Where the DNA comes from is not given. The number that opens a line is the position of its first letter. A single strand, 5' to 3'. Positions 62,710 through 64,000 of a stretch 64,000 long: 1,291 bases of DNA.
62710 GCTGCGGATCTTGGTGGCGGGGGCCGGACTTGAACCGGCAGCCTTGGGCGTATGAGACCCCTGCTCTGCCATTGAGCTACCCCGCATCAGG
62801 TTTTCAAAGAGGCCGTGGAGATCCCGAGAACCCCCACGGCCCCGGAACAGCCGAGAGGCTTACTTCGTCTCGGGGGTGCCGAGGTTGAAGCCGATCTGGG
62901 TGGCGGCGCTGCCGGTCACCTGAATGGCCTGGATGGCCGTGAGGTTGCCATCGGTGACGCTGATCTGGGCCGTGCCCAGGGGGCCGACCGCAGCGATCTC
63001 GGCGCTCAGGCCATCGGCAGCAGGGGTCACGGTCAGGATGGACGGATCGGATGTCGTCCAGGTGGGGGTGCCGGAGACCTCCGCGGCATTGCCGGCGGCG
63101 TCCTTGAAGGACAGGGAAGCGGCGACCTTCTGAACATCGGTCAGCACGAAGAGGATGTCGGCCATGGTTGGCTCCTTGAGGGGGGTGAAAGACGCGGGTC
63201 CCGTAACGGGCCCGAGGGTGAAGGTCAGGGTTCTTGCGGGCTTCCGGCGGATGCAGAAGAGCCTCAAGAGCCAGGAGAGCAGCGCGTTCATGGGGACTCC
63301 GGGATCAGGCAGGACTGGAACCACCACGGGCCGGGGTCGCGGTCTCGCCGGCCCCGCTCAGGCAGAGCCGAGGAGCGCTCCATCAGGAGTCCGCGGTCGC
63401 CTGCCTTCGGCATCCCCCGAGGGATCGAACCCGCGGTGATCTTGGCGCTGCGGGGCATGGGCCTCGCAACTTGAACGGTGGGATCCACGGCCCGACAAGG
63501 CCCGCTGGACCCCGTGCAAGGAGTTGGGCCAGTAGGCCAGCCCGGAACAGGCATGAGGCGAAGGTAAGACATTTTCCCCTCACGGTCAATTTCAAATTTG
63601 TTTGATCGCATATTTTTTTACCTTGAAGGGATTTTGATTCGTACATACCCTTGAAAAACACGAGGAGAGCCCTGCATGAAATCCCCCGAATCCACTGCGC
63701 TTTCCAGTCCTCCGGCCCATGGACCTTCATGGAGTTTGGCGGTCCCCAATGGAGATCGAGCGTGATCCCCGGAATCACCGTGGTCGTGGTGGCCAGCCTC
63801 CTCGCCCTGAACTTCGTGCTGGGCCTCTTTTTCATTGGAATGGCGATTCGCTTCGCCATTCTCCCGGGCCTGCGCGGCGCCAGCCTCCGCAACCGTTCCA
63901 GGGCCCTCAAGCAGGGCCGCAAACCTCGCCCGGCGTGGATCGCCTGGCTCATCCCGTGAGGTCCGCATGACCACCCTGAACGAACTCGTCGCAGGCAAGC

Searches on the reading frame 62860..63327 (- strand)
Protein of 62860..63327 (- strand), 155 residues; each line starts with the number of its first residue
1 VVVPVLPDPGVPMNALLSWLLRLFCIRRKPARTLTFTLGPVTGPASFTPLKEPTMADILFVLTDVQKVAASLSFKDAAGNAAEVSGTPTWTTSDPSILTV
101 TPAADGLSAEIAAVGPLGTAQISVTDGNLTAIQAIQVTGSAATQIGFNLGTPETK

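Call 19: search_protein_families(library=pfam, max_evalue=0.001, proteins=[window:62860-63327:-])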
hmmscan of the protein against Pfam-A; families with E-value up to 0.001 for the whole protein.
window:62860-63327:- (155 aa): 0 families

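Call 24: find_encoding_contigs(protein=window:62860-63327:-, flank=10000, max_places=10)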
Protein window:62860-63327:- (155 aa): no gene with exactly this product is on record in the collection.

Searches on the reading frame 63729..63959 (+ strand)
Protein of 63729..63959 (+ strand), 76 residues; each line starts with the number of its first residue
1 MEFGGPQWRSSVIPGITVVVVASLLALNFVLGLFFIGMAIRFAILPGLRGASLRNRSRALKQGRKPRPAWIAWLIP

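Call 59: find_encoding_contigs(protein=window:63729-63959:+, flank=10000, max_places=10)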
Protein window:63729-63959:+ (76 aa): 2 contigs read that carry it; 1 place shown.
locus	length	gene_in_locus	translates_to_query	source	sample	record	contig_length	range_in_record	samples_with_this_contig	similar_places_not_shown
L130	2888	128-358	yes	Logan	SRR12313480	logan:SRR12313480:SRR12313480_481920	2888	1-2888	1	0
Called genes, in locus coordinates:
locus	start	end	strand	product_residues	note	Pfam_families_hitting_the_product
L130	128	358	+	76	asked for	-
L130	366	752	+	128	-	-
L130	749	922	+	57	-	-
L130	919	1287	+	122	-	PF03330:DPBB_1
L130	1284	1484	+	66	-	-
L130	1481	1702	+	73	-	-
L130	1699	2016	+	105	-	-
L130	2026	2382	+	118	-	PF12637:TSCPD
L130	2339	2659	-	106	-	-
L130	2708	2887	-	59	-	?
